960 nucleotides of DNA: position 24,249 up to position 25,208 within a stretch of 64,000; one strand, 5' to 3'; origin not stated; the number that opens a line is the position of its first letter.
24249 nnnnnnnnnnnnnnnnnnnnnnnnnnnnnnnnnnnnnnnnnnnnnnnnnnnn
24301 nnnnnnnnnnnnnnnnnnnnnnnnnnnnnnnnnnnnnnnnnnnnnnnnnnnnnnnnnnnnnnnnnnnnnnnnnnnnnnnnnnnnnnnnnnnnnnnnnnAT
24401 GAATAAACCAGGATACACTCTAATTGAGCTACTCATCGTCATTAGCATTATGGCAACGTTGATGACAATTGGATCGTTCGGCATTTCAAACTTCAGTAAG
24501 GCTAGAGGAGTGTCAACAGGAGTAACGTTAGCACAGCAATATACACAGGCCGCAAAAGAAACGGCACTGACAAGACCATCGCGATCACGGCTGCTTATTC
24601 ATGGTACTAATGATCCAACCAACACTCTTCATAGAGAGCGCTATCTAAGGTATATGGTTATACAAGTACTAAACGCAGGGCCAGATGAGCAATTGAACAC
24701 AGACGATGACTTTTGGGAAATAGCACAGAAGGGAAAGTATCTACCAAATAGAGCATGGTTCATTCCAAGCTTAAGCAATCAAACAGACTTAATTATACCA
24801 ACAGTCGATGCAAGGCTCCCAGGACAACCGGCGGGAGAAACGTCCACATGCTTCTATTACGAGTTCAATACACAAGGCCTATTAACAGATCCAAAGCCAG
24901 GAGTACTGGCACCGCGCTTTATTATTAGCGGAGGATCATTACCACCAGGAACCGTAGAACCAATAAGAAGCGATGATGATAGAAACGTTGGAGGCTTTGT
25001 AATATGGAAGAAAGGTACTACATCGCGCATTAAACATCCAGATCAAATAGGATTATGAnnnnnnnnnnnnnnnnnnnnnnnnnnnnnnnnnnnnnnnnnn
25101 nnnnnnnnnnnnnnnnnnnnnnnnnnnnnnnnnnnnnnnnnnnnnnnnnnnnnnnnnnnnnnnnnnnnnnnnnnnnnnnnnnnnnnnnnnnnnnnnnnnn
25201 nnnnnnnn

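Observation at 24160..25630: Translationally coupled trio: small TM protein, canonical prepilin-like protein, NDT-like enzyme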

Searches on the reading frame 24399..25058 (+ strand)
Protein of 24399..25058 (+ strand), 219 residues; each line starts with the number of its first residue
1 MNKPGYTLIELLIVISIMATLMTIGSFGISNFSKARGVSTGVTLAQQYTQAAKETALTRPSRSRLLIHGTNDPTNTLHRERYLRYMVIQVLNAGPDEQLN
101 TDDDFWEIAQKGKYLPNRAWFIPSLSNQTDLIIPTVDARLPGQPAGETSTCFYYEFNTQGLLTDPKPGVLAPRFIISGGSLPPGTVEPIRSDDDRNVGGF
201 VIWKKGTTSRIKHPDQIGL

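Call 4: search_protein_families(library=pfam, proteins=[window:24399-25058:+], max_evalue=0.1)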
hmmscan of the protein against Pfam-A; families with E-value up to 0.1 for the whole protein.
window:24399-25058:+ (219 aa): 1 family
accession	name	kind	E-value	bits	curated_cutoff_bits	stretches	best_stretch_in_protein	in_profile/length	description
PF07963.17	N_methyl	-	4e-06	26.6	21.2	1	2-24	3-25/27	Prokaryotic N-terminal methylation motif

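Call 5: search_protein_families(library=phrogs, proteins=[window:24399-25058:+], max_evalue=0.01)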
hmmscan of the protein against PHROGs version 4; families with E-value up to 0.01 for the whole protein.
window:24399-25058:+ (219 aa): 3 families
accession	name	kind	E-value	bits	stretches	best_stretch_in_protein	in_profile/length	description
phrog_13280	-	unknown function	0.0012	19.6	1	1-36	1-36/67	-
phrog_11263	-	unknown function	0.0079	17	0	5-25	3-23/72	-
phrog_27437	-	unknown function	0.0092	17.2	0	2-33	6-37/140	-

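Call 6: search_protein_families(library=ncbifam, proteins=[window:24399-25058:+], max_evalue=0.1)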
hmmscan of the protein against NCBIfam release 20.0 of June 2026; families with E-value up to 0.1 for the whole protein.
window:24399-25058:+ (219 aa): 11 families
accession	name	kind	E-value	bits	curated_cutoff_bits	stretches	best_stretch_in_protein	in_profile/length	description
TIGR02532.1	IV_pilin_GFxxxE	domain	3.3e-06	26.7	16.3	1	5-25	3-23/24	prepilin-type N-terminal cleavage/methylation domain-containing protein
NF007800.0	PRK10506.1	equivalog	8.2e-05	22.5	158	1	3-64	8-69/163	prepilin peptidase-dependent protein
TIGR02596.1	TIGR02596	subfamily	0.00028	21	70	1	6-57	1-52/196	Verru_Chthon cassette protein D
NF040982.1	ComGD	equivalog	0.00049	20.5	70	1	4-75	2-73/139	competence type IV pilus minor pilin ComGD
NF007862.0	PRK10574.1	equivalog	0.0032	17.6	138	1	2-27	3-28/145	prepilin peptidase-dependent pilin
NF041013.1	T4P_ComGE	equivalog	0.019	15.1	49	1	2-23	2-23/83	competence type IV pilus minor pilin ComGE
NF040999.1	pilin_ComGC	equivalog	0.021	15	75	1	5-24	3-22/84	competence type IV pilus major pilin ComGC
TIGR01708.2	typeII_sec_gspH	equivalog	0.024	14.7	80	1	5-34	3-32/169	type II secretion system minor pseudopilin GspH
NF041775.1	typeIV_PilA_Myxo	equivalog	0.079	12.9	400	0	4-36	11-40/214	type IV pilin protein PilA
NF038303.1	EPS_HpsB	equivalog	0.088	12.8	150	0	3-76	2-80/211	hormogonium polysaccharide secretion pseudopilin HpsB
TIGR02599.1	TIGR02599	subfamily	0.097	11.9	256.5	0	5-35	1-31/361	Verru_Chthon cassette protein C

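Call 8: search_dna_similar(query=window:24399-25058:+, collection=phages, mode=protein, max_rows=40, max_evalue=0.001)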
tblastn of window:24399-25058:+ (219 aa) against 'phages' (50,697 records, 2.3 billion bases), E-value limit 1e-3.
No match.

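Call 12: find_homologous_proteins(query=window:24399-25058:+, max_evalue=0.001)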
Query window:24399-25058:+ (219 aa): 40 proteins with E <= 0.001 among 264 candidates.
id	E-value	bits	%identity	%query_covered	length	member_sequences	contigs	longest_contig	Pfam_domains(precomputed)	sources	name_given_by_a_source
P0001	5.4e-143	492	99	100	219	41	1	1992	PF07963.18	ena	-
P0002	4.9e-116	404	80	100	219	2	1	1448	PF07963.18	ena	-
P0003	1.1e-88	315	65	100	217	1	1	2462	PF07963.18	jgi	jgi:prepilin-type N-terminal cleavage/methylation domain-containing protein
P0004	4.3e-87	309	62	100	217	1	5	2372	PF07963.18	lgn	-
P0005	2.7e-86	307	67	94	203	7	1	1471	-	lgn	-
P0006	3.9e-84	300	63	98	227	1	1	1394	PF07963.18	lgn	-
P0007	7.5e-82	292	61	100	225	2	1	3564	PF07963.18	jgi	jgi:prepilin-type N-terminal cleavage/methylation domain-containing protein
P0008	7.6e-82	292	60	99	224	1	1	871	PF07963.18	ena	-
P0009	5.6e-56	208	51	97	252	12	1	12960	-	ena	-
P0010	1.2e-54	203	49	100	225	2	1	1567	PF07963.18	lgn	-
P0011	1.4e-53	200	48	97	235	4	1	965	-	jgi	-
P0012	2.1e-53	199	48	99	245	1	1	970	-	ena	-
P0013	2.2e-53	199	49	98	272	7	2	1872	-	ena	-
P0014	7.5e-53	197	50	98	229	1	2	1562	PF07963.18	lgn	-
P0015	9.0e-53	197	45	97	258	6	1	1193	-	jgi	-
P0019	4.1e-52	195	45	97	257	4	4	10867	PF07963.18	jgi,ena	jgi:prepilin-type N-terminal cleavage/methylation domain-containing protein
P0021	1.4e-51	193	46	98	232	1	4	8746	PF07963.18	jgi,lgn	-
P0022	2.2e-51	193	47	99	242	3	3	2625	PF07963.18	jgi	jgi:prepilin-type N-terminal cleavage/methylation domain-containing protein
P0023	7.9e-51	191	45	98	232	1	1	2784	PF07963.18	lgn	-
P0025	4.0e-49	185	47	97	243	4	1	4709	PF07963.18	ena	-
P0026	4.1e-49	185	47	97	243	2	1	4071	PF07963.18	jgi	-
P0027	1.0e-48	184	46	99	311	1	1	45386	PF07963.18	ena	-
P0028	1.2e-48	184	46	97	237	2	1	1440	PF07963.18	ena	-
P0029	3.2e-48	182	46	97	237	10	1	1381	PF07963.18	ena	-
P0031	7.7e-48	181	46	97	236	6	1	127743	PF07963.18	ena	-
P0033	4.9e-47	178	45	99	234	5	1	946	PF07963.18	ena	-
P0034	5.9e-47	178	45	97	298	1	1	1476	PF07963.18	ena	-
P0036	5.0e-44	169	44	97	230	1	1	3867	PF07963.18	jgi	-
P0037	1.8e-33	134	36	97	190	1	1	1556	PF07963.18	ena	-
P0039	1.4e-16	79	36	72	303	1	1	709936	-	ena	-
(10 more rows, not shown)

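Call 14: find_encoding_contigs(protein=P0031, flank=10000, max_places=3)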
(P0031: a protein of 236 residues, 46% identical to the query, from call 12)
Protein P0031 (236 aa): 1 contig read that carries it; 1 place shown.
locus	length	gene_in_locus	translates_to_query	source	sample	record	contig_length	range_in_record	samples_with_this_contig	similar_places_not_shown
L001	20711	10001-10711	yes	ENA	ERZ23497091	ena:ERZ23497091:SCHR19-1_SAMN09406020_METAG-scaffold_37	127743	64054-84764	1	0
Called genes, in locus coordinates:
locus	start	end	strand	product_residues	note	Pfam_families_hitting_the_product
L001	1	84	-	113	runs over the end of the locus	PF02609:Exonuc_VII_S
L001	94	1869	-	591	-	-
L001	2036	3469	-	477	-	PF00072:Response_reg, PF00158:Sigma54_activat, PF14532:Sigma54_activ_2, PF07728:AAA_5, PF25601:AAA_lid_14, PF02954:HTH_8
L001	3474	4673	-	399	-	PF00989:PAS, PF13188:PAS_8, PF08448:PAS_4, PF13426:PAS_9 (weak), PF00512:HisKA, PF02518:HATPase_c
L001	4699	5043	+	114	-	PF03091:CutA1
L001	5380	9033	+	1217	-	PF00176:SNF2-rel_dom, PF00271:Helicase_C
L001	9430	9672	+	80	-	-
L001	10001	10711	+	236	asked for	PF07963:N_methyl (weak)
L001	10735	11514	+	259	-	-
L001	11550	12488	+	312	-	PF07963:N_methyl (weak)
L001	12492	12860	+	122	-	-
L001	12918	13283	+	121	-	-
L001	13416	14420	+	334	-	PF00551:Formyl_trans_N, PF02911:Formyl_trans_C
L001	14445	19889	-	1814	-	PF00910:RNA_helicase (faint), PF01583:APS_kinase (faint), PF01637:ATPase_2 (faint), PF02463:SMC_N (faint), PF17760:UvrA_inter, PF17755:UvrA_DNA-bind, PF00005:ABC_tran, PF17760:UvrA_inter, +19 more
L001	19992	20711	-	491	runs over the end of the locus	PF03109:ABC1 (faint), PF00069:Pkinase, PF07714:PK_Tyr_Ser-Thr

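Call 15: find_encoding_contigs(protein=P0039, flank=10000, max_places=3)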
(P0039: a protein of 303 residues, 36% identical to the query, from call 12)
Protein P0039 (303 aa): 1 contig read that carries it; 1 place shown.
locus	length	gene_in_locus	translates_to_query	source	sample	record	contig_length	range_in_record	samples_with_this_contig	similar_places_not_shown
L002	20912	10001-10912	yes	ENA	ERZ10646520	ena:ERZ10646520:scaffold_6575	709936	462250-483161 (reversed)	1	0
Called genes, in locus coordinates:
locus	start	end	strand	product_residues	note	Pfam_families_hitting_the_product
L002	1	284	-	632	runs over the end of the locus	PF13292:DXP_synthase_N, PF02775:TPP_enzyme_C (weak), PF02779:Transket_pyr, PF02780:Transketolase_C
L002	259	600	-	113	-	PF02609:Exonuc_VII_S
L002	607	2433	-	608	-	-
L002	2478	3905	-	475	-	PF00072:Response_reg, PF00158:Sigma54_activat, PF14532:Sigma54_activ_2, PF07728:AAA_5, PF25601:AAA_lid_14, PF02954:HTH_8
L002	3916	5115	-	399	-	PF00989:PAS (weak), PF13188:PAS_8, PF08448:PAS_4 (weak), PF13426:PAS_9 (faint), PF00512:HisKA, PF13581:HATPase_c_2 (weak), PF02518:HATPase_c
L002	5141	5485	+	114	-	PF03091:CutA1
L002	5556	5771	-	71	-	-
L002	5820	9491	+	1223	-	PF00176:SNF2-rel_dom, PF00271:Helicase_C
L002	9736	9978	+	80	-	-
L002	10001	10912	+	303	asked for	-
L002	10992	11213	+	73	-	-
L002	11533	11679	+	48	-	-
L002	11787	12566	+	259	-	PF07963:N_methyl (weak)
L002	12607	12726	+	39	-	-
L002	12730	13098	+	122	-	-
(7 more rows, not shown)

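Call 16: find_encoding_contigs(protein=P0027, flank=10000, max_places=3)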
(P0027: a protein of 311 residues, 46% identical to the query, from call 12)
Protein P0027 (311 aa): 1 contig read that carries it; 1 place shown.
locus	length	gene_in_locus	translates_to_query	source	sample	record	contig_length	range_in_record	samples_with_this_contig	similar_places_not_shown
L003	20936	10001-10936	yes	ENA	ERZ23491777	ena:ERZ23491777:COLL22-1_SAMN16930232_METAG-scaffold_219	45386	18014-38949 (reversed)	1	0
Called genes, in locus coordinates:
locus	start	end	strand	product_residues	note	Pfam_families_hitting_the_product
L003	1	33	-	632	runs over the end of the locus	PF13292:DXP_synthase_N, PF02775:TPP_enzyme_C (weak), PF02779:Transket_pyr, PF02780:Transketolase_C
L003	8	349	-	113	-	PF02609:Exonuc_VII_S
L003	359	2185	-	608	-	-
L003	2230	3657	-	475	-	PF00072:Response_reg, PF00158:Sigma54_activat, PF14532:Sigma54_activ_2, PF07728:AAA_5, PF25601:AAA_lid_14, PF02954:HTH_8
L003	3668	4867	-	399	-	PF00989:PAS (weak), PF13188:PAS_8, PF08448:PAS_4 (weak), PF13426:PAS_9 (faint), PF00512:HisKA, PF02518:HATPase_c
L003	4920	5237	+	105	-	PF03091:CutA1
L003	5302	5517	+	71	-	-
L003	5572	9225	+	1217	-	PF00176:SNF2-rel_dom, PF00271:Helicase_C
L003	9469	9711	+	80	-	-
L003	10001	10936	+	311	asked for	PF07963:N_methyl (faint)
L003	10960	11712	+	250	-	-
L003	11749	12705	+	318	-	PF07963:N_methyl (weak)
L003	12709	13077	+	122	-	-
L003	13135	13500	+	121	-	-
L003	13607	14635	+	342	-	-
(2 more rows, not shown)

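Call 21: find_related_loci(query=window:24399-25058:+, collection=viral_contigs, flank=6000)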
Query window:24399-25058:+ (219 aa) in viral_contigs; peptide patterns used: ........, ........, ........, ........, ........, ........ (x = any residue, [..] = any of these).
5 stretches matched a pattern, but none encodes a relative of the query by tblastn (E <= 1e-3).

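Call 23: find_related_loci(query=A1, collection=genome_contigs, flank=8000)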
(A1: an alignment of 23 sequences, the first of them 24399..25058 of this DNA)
Query A1 (219 aa) in genome_contigs; peptide patterns used: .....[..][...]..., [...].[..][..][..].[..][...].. (x = any residue, [..] = any of these).
600 stretches matched a pattern (row limit reached: there are more); 4 encode a relative of the query (tblastn E <= 1e-3); 4 distinct loci.
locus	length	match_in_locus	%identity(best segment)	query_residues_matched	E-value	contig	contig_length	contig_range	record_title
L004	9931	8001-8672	27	3-217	1e-11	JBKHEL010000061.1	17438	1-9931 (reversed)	MAG: Opitutales bacterium isolate D1M05_14 NODE_2312_length_17438_cov_7.752172, whole genome shotgun sequence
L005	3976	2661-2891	35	3-79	6e-7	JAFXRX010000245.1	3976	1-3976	MAG: Opitutales bacterium isolate RGIG6690 Sheep_Rumen-2__c1004236, whole genome shotgun sequence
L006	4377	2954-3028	60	1-25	2e-6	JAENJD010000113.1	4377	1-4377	MAG: Steroidobacteraceae bacterium isolate CoA_1_bin.57 scaffold_18973, whole genome shotgun sequence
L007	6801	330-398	70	2-24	2e-6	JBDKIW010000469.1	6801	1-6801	MAG: Planctomycetota bacterium isolate greatmiami_2019_sw_WHONDRS-S19S_0099_B_bin.95 scaffold_763046, whole genome shotg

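Call 24: search_protein_families(library=ncbifam, proteins=[L001:10001-10711:+, L001:10735-11514:+, L001:11550-12488:+, L001:12492-12860:+, L001:12918-13283:+, L001:9430-9672:+, L001:94-1869:-], max_evalue=0.01)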
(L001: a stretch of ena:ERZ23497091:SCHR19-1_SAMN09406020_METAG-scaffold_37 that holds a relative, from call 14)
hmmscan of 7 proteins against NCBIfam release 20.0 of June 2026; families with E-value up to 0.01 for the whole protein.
L001:10001-10711:+ (236 aa): 6 families
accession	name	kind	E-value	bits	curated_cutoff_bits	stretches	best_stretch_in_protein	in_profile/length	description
TIGR02596.1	TIGR02596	subfamily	1.3e-08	35.1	70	1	21-173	1-151/196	Verru_Chthon cassette protein D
TIGR02532.1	IV_pilin_GFxxxE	domain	0.00012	21.8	16.3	1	19-40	2-23/24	prepilin-type N-terminal cleavage/methylation domain-containing protein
NF007800.0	PRK10506.1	equivalog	0.00073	19.4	158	1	20-82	10-72/163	prepilin peptidase-dependent protein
NF007862.0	PRK10574.1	equivalog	0.0022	18.1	138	1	20-47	6-33/145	prepilin peptidase-dependent pilin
NF040982.1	ComGD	equivalog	0.0058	17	70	0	19-93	2-76/139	competence type IV pilus minor pilin ComGD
TIGR01708.2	typeII_sec_gspH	equivalog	0.0097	15.9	80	0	21-84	4-67/169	type II secretion system minor pseudopilin GspH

L001:10735-11514:+ (259 aa): 0 families

L001:11550-12488:+ (312 aa): 10 families
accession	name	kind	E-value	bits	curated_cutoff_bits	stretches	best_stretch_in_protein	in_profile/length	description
TIGR02599.1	TIGR02599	subfamily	2.3e-07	30.4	256.5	1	15-72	1-58/361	Verru_Chthon cassette protein C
TIGR02532.1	IV_pilin_GFxxxE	domain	0.00022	20.9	16.3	1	14-35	2-23/24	prepilin-type N-terminal cleavage/methylation domain-containing protein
NF041002.1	pilin_ComGF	equivalog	0.00029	21.1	80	1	14-40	2-28/139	competence type IV pilus minor pilin ComGF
NF038304.1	EPS_HpsC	equivalog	0.00047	19.8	200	1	7-73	14-80/318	hormogonium polysaccharide secretion pseudopilin HpsC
TIGR01711.1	gspJ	equivalog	0.0023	17.8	64.85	1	14-78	1-65/192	type II secretion system minor pseudopilin GspJ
TIGR01707.1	gspI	equivalog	0.0037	17.7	44.35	0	15-59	1-45/101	type II secretion system minor pseudopilin GspI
NF041013.1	T4P_ComGE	equivalog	0.0045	17.1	49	1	12-35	2-25/83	competence type IV pilus minor pilin ComGE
TIGR02596.1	TIGR02596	subfamily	0.0053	16.8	70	1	16-47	1-32/196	Verru_Chthon cassette protein D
NF007848.0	PRK10557.1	equivalog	0.006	15.9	120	1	9-38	6-36/192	prepilin peptidase-dependent protein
TIGR01708.2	typeII_sec_gspH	equivalog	0.0076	16.3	80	0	14-40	2-28/169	type II secretion system minor pseudopilin GspH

L001:12492-12860:+ (122 aa): 0 families

L001:12918-13283:+ (121 aa): 0 families

L001:9430-9672:+ (80 aa): 0 families

L001:94-1869:- (591 aa): 0 families

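Call 25: find_encoding_contigs(protein=P0007, flank=5000, max_places=3)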
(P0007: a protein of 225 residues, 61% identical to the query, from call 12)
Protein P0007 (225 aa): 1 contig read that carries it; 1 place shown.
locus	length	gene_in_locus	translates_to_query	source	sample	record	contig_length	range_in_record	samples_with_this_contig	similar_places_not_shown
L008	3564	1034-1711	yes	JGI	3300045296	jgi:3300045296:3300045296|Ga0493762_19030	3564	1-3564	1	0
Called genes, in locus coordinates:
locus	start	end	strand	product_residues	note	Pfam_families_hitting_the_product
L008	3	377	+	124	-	?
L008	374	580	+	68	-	-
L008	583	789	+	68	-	-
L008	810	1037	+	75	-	-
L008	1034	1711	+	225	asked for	PF07963:N_methyl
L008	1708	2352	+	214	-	PF15891:Nuc_deoxyri_tr2 (faint), PF05014:Nuc_deoxyrib_tr (faint)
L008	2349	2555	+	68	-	-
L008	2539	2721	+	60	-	-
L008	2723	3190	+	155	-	-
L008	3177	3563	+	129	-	?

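Call 26: find_encoding_contigs(protein=P0003, flank=5000, max_places=3)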
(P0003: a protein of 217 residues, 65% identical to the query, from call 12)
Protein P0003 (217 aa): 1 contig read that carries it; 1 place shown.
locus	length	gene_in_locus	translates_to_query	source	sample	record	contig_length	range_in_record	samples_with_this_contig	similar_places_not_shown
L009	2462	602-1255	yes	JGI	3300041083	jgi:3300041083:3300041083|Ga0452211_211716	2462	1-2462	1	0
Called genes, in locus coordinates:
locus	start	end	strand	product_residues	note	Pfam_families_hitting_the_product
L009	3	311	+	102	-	?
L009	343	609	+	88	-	-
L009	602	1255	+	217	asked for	PF07963:N_methyl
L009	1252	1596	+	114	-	-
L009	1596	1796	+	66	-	-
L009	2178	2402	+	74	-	-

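Call 27: find_encoding_contigs(protein=P0004, flank=5000, max_places=5)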
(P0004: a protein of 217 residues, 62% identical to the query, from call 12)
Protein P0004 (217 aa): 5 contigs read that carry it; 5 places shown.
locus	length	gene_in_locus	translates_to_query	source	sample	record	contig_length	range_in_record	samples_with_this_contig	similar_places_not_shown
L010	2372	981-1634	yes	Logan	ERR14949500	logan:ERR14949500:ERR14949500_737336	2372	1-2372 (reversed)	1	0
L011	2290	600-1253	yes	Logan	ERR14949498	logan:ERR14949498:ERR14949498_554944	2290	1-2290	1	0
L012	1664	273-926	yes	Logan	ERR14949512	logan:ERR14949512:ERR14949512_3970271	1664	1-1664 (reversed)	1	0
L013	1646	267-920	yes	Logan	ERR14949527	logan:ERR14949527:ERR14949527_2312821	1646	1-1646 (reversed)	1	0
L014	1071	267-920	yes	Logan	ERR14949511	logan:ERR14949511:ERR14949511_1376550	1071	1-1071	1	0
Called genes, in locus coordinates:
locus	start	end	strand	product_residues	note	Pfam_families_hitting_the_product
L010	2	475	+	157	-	?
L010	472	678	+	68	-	-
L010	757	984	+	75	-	-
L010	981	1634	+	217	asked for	PF07963:N_methyl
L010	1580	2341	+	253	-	PF15891:Nuc_deoxyri_tr2 (faint), PF05014:Nuc_deoxyrib_tr (faint)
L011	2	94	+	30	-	?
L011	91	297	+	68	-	-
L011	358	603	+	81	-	-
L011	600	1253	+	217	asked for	PF07963:N_methyl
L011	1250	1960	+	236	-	PF05014:Nuc_deoxyrib_tr (faint), PF15891:Nuc_deoxyri_tr2 (faint)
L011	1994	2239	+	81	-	-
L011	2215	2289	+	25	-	?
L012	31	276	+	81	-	-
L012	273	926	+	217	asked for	PF07963:N_methyl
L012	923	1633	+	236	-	PF05014:Nuc_deoxyrib_tr (faint), PF15891:Nuc_deoxyri_tr2 (faint)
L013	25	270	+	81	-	-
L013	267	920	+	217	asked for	PF07963:N_methyl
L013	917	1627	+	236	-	PF05014:Nuc_deoxyrib_tr (faint), PF15891:Nuc_deoxyri_tr2 (faint)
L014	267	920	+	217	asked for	PF07963:N_methyl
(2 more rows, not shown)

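Call 44: predict_structure(alignment_id=A1)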
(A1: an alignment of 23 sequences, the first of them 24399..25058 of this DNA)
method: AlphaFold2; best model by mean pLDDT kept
length: 219 residues; sequences in the alignment: 23
mean_pLDDT: 82.9   pTM: 0.75
mean pLDDT of the five models: 82.9, 82.0, 82.0, 78.9, 63.4
residues with pLDDT >= 90: 84; 70-90: 98; 50-70: 34; < 50: 3
segments of 3 or more residues with pLDDT < 50: none
pLDDT, mean of each block of 10 residues (from residue 1): 65 82 60 70 94 89 94 88 94 70 84 90 85 90 90 93 76 89 83 77 90 71
secondary structure, 60 per line:
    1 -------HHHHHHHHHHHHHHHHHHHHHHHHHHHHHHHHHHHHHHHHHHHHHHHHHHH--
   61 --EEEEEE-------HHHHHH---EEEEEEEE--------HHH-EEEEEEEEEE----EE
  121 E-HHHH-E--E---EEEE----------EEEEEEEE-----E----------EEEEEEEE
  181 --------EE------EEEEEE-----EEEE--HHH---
elements in order: H8-58 E63-68 H76-81 E85-92 E105-114 E119-121 H123-126 E135-138 E149-156 E173-180 E197-202 E208-211
